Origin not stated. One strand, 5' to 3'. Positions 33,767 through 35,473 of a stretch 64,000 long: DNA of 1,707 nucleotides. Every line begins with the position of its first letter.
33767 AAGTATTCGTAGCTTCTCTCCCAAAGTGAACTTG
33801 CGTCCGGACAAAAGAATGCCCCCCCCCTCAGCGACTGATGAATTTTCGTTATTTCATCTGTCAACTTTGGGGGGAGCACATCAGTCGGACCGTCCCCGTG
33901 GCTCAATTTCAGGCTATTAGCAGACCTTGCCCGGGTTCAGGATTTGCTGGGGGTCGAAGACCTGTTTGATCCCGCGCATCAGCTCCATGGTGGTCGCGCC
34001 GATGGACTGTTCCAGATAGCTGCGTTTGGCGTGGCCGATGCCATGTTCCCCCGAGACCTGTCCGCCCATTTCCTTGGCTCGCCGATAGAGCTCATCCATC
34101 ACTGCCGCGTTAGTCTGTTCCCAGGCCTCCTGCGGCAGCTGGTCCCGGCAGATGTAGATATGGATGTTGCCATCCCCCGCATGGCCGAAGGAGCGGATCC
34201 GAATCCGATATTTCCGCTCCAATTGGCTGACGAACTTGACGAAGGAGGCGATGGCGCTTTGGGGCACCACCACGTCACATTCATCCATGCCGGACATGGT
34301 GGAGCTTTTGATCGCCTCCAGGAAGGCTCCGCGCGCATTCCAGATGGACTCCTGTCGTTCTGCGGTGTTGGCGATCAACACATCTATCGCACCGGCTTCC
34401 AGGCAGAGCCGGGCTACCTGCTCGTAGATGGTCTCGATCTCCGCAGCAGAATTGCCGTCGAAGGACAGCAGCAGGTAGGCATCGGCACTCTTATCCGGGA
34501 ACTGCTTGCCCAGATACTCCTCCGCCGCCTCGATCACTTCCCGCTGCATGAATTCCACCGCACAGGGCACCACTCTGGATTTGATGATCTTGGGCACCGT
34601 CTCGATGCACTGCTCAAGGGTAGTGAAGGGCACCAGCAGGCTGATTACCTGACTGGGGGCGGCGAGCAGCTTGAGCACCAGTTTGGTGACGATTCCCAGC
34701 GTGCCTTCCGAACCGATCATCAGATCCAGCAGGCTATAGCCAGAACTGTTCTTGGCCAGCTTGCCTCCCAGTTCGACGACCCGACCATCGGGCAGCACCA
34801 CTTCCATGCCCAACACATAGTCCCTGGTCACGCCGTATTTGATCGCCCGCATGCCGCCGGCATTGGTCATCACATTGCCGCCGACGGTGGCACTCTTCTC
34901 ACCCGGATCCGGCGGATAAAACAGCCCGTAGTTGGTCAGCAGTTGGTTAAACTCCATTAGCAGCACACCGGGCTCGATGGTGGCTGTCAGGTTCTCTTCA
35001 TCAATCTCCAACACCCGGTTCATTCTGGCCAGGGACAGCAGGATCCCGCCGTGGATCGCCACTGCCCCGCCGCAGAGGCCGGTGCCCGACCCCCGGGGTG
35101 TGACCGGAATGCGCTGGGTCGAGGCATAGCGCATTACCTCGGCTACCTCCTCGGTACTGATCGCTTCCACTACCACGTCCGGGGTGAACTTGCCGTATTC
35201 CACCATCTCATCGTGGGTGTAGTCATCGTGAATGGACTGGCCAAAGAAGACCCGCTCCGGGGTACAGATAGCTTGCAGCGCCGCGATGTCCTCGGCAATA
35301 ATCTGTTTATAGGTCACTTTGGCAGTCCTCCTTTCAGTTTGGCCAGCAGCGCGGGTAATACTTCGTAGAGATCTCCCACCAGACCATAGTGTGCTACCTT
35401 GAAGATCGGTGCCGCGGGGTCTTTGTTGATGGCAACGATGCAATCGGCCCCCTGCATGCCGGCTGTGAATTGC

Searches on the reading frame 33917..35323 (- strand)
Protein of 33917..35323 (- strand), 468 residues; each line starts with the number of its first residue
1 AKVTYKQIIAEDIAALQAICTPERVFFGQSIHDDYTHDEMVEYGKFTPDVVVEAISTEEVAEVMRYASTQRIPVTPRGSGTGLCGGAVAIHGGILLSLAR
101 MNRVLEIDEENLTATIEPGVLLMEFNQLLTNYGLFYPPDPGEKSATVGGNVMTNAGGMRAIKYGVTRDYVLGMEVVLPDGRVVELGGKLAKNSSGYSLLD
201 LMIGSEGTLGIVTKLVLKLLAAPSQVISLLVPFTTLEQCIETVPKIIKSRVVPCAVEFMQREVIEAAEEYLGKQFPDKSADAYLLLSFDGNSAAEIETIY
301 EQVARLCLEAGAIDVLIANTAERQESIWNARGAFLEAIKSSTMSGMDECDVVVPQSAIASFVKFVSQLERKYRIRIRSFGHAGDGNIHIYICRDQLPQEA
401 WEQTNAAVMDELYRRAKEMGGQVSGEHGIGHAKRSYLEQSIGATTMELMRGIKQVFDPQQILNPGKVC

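Call 71: find_homologous_proteins(query=window:33917-35323:-, max_evalue=1e-100)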
Query window:33917-35323:- (468 aa): 7936 proteins with E <= 1e-100 among 8000 candidates; the best 120 are listed.
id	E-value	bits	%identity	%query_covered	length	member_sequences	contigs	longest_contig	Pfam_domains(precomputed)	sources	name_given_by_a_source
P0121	0.0e+0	1035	100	100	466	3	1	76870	PF01565.29,PF02913.25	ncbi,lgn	ncbi:MAG: FAD-binding oxidoreductase [Bacillota bacterium]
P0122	4.4e-255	865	80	100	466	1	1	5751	PF01565.29,PF02913.25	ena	-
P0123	8.4e-253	857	80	100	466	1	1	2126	PF01565.29,PF02913.25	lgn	-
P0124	2.8e-249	845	79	100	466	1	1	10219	PF01565.29,PF02913.25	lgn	-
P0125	2.8e-236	803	75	99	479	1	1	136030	PF01565.29,PF02913.25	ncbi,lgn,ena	-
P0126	7.3e-227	772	72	99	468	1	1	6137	PF01565.29,PF02913.25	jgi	jgi:glycolate oxidase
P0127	1.6e-226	770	72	100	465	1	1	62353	PF01565.29,PF02913.25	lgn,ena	-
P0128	2.1e-225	767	72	99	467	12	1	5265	PF01565.29,PF02913.25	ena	-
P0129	2.1e-223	760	72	100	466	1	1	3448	PF01565.29,PF02913.25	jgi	jgi:glycolate oxidase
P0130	3.2e-223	760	71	99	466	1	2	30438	PF01565.29,PF02913.25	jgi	jgi:glycolate oxidase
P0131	3.6e-223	759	72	99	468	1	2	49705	PF01565.29,PF02913.25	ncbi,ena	-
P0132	1.9e-222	757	70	99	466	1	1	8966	PF01565.29,PF02913.25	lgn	-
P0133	3.0e-222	756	73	99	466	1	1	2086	PF01565.29,PF02913.25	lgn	-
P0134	6.7e-221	752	70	100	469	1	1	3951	PF01565.29,PF02913.25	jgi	jgi:glycolate oxidase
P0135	9.6e-221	751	70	99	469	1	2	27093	PF01565.29,PF02913.25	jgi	-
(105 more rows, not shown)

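Call 72: find_encoding_contigs(protein=P0121, flank=3000, max_places=8)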
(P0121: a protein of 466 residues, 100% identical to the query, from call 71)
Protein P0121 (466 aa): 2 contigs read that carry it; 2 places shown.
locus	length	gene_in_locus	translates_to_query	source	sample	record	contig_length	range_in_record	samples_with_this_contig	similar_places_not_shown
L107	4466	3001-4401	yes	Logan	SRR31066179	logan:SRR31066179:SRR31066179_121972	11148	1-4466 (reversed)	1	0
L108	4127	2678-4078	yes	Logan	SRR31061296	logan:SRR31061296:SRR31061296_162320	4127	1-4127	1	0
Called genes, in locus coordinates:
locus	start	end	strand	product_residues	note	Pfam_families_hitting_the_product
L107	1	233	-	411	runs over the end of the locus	PF00881:Nitroreductase, PF14512:TM1586_NiRdase (weak), PF00881:Nitroreductase (weak), PF14512:TM1586_NiRdase (weak), PF00583:Acetyltransf_1, PF13508:Acetyltransf_7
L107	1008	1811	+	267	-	PF01012:ETF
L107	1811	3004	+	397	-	PF00037:Fer4 (weak), PF12797:Fer4_2 (faint), PF12837:Fer4_6 (weak), PF13187:Fer4_9 (weak), PF13237:Fer4_10 (weak), PF14697:Fer4_21, PF01012:ETF, PF00766:ETF_alpha, +4 more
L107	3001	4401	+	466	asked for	PF01565:FAD_binding_4, PF02913:FAD-oxidase_C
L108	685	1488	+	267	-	PF01012:ETF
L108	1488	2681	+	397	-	PF00037:Fer4 (weak), PF12797:Fer4_2 (faint), PF12837:Fer4_6 (weak), PF13187:Fer4_9 (weak), PF13237:Fer4_10 (weak), PF14697:Fer4_21, PF01012:ETF, PF00766:ETF_alpha, +4 more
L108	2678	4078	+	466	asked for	PF01565:FAD_binding_4, PF02913:FAD-oxidase_C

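Call 73: find_encoding_contigs(protein=P0124, flank=3000, max_places=4)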
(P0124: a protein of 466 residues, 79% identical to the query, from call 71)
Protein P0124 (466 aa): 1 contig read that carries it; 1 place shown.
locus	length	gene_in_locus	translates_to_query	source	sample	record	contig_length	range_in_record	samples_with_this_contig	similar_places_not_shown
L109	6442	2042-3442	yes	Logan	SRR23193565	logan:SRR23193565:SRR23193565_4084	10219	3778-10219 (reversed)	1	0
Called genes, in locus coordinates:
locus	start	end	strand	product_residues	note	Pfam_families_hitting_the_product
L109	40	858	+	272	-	PF01012:ETF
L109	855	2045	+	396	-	PF00037:Fer4, PF12797:Fer4_2 (weak), PF12837:Fer4_6, PF12838:Fer4_7 (faint), PF13187:Fer4_9 (weak), PF14697:Fer4_21, PF01012:ETF, PF00766:ETF_alpha, +2 more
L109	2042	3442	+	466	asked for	PF01565:FAD_binding_4, PF02913:FAD-oxidase_C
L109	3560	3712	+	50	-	-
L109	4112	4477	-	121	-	-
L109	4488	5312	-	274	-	-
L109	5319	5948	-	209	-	-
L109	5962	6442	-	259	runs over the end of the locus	PF20539:DUF6754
